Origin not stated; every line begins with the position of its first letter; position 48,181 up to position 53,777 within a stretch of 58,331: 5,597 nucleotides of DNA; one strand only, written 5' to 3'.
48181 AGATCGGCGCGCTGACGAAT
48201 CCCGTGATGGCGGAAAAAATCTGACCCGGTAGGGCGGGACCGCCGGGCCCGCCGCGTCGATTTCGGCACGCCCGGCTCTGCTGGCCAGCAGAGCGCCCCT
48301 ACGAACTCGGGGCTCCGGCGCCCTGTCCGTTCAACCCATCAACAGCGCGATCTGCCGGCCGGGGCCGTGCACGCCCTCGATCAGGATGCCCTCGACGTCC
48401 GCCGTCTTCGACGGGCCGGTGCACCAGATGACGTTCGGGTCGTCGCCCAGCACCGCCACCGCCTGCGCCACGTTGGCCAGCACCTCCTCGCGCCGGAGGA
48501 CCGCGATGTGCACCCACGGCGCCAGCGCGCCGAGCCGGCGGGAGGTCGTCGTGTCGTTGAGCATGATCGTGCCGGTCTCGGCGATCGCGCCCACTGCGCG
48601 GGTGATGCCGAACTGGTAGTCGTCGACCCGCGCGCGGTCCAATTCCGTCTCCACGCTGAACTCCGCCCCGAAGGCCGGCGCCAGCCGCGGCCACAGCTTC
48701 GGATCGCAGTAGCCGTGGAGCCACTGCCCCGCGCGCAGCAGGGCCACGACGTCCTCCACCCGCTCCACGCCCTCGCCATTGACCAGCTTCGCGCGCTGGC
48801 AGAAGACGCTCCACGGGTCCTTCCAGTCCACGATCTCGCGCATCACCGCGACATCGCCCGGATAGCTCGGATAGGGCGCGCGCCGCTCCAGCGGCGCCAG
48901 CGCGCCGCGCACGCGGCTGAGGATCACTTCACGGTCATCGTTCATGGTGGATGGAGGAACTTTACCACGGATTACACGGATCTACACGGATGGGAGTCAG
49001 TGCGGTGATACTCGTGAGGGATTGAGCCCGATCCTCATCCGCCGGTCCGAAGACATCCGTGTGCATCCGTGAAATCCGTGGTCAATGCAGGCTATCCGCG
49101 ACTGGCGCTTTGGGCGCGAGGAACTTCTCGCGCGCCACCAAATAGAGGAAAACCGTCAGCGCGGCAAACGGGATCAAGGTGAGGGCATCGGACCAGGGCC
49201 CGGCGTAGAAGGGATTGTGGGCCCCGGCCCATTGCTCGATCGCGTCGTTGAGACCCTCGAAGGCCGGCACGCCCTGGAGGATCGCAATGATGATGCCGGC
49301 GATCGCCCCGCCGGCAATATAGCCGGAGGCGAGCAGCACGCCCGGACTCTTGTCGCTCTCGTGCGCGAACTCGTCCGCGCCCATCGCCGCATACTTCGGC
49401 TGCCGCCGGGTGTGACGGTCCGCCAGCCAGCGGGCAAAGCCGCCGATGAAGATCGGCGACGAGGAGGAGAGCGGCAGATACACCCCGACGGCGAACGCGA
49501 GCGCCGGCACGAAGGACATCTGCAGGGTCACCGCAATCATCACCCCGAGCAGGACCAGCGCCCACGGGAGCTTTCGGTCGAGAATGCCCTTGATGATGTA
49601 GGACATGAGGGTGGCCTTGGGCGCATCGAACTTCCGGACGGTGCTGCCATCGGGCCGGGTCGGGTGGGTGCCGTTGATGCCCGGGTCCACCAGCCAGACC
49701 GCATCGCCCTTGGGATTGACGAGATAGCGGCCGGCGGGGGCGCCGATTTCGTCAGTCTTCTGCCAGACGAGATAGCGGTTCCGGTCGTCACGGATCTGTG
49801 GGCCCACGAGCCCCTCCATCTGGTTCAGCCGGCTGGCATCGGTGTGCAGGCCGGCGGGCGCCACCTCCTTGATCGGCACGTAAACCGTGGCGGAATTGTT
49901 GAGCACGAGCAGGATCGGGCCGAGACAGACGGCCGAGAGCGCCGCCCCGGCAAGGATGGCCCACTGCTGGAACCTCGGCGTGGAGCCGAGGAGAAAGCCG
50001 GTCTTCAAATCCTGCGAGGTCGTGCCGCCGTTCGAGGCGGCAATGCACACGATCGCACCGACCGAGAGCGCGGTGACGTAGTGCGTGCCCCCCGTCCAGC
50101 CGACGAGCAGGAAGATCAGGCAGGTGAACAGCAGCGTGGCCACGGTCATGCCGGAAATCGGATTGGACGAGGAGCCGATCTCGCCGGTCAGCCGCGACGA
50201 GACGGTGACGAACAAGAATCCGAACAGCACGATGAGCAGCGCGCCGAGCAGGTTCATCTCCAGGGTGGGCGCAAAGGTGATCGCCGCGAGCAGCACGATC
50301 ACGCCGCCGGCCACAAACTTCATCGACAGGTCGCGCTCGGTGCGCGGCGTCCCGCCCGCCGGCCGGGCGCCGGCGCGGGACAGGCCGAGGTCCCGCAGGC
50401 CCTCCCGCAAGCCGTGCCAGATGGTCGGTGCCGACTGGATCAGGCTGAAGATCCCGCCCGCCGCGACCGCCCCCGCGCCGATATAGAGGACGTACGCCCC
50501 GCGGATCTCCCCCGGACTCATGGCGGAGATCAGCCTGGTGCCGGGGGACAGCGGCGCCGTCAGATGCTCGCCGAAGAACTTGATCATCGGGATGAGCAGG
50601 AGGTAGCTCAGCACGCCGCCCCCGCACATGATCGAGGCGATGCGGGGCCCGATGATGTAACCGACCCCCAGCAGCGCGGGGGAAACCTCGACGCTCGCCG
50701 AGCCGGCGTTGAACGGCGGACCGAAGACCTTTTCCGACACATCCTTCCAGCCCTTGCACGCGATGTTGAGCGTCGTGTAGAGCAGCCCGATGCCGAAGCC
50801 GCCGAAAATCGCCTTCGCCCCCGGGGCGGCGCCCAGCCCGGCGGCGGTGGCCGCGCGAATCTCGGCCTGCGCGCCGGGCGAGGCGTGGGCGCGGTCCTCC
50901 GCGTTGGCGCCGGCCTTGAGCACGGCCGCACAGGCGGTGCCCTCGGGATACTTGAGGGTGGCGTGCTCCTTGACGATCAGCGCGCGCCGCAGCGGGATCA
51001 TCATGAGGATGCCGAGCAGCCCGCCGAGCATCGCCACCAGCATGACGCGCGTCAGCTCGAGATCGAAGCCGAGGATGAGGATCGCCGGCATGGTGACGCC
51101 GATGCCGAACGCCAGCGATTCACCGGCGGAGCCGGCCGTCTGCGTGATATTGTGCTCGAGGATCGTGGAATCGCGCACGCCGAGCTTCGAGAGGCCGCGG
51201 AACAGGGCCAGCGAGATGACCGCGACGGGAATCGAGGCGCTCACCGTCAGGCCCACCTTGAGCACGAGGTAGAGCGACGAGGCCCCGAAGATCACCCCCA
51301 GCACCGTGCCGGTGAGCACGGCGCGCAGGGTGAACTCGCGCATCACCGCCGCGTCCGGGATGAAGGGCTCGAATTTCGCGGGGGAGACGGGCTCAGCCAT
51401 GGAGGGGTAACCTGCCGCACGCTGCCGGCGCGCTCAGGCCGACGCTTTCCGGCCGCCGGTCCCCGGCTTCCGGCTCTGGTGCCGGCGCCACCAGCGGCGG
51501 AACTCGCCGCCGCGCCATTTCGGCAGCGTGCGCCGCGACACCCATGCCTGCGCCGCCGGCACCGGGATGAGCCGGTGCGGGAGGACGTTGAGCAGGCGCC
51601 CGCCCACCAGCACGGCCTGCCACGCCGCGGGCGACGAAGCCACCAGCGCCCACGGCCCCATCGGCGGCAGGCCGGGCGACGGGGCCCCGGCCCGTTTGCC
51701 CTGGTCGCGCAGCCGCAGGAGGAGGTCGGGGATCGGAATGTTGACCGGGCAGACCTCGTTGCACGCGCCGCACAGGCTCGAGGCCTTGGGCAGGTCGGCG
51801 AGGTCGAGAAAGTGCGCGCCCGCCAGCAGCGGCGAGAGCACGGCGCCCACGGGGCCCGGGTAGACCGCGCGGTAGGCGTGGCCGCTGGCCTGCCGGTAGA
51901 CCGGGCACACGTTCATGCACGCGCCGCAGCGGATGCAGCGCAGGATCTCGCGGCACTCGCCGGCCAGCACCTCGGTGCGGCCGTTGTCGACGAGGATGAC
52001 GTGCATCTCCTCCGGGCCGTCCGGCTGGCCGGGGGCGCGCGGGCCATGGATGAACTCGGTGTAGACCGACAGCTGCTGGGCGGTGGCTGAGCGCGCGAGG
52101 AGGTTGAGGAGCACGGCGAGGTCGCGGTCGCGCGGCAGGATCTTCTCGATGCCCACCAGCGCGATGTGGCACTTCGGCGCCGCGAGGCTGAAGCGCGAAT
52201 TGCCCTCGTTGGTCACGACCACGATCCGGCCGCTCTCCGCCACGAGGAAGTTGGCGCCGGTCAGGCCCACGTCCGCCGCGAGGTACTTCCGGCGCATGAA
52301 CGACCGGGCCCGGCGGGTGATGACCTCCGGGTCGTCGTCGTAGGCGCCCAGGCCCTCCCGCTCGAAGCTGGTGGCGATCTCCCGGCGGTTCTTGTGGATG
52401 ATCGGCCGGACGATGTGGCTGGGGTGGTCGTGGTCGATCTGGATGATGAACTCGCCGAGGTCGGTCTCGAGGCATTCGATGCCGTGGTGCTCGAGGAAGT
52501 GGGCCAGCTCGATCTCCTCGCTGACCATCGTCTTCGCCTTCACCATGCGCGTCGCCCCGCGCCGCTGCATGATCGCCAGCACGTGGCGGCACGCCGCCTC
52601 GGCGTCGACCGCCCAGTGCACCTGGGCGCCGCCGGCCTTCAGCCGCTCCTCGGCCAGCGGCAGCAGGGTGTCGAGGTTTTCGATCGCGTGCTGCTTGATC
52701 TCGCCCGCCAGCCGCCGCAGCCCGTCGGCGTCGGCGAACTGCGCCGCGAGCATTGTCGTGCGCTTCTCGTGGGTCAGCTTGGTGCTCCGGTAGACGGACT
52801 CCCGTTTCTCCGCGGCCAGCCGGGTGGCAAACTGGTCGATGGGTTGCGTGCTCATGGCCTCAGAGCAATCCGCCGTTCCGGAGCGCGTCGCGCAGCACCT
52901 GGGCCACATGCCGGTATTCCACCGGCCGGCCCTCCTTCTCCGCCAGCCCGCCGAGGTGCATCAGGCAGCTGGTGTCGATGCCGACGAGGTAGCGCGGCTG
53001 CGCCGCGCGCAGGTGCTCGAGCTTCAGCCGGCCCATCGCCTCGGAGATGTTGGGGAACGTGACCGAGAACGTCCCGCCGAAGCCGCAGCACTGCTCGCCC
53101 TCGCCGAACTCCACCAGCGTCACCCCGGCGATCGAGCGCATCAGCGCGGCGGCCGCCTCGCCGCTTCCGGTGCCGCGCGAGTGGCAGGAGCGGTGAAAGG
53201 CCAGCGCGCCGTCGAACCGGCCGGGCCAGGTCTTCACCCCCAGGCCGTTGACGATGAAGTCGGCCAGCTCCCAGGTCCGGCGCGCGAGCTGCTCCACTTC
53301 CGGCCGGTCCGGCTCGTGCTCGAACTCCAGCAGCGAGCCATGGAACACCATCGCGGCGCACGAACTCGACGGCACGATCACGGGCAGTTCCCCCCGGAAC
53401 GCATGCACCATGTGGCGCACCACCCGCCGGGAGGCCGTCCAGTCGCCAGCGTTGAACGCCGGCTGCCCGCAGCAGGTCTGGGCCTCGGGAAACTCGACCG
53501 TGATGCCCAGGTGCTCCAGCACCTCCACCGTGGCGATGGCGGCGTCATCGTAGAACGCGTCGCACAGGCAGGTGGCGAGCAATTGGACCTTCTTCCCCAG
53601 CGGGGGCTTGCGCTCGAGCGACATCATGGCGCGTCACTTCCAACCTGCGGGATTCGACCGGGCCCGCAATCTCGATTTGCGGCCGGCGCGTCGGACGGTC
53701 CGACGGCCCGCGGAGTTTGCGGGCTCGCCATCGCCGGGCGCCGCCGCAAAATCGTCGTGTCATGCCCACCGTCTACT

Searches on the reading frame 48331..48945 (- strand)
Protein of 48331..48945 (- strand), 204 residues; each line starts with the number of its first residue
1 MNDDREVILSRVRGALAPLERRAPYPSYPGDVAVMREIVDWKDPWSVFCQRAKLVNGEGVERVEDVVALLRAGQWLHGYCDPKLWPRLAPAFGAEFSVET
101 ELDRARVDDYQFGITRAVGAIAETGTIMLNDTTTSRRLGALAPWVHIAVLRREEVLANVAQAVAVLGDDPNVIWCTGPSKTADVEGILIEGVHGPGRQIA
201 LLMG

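Call 29: search_protein_families(library=pfam, proteins=[window:48331-48945:-], max_evalue=0.00001)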
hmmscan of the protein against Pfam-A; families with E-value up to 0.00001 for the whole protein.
window:48331-48945:- (204 aa): 1 family
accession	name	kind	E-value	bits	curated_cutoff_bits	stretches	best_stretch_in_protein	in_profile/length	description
PF02589.21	LUD_dom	-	2.8e-20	73.3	22.6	1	100-202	75-188/189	LUD domain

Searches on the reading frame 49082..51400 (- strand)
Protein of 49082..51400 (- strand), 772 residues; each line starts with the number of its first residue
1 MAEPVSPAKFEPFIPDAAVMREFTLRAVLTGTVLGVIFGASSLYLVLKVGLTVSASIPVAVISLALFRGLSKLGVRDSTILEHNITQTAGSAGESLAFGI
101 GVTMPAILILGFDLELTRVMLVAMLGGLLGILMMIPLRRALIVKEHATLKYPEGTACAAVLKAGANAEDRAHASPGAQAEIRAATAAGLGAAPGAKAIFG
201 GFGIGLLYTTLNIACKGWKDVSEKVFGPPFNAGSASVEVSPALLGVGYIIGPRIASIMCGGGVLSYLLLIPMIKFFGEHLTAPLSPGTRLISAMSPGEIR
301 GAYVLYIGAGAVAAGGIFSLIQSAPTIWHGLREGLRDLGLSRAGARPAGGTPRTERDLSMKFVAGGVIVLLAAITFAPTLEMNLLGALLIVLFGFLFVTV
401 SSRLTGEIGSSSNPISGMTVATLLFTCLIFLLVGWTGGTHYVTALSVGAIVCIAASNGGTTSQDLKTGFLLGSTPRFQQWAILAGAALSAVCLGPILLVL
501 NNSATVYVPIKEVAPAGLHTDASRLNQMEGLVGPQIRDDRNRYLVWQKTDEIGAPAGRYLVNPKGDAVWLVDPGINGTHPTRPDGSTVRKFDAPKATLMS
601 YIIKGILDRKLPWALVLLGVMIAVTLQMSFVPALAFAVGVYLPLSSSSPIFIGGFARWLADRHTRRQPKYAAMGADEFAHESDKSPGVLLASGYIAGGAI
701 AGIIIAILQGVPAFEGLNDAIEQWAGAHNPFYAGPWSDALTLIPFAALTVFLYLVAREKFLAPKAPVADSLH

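Call 29: search_protein_families(library=pfam, proteins=[window:49082-51400:-], max_evalue=0.00001)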
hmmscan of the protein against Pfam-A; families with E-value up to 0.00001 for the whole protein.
window:49082-51400:- (772 aa): 1 family
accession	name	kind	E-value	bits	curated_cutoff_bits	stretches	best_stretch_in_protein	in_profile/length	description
PF03169.20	OPT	-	2.1e-94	317.8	25.8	2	22-505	1-495/623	OPT oligopeptide transporter protein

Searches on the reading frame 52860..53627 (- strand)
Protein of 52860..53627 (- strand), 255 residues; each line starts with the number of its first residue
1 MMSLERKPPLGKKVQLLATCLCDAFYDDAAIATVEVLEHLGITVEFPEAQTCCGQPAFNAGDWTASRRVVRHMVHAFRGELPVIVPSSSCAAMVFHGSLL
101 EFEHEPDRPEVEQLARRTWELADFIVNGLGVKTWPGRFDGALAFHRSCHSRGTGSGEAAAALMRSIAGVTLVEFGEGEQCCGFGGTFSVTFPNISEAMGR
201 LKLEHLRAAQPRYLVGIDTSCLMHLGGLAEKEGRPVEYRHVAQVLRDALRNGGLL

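Call 29: search_protein_families(library=pfam, proteins=[window:52860-53627:-], max_evalue=0.00001)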
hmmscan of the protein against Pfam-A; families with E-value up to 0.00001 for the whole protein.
window:52860-53627:- (255 aa): 1 family
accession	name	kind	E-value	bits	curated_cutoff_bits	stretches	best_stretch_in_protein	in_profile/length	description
PF02754.22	CCG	-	6.7e-28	97.1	20.6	2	143-225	2-84/85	Cysteine-rich domain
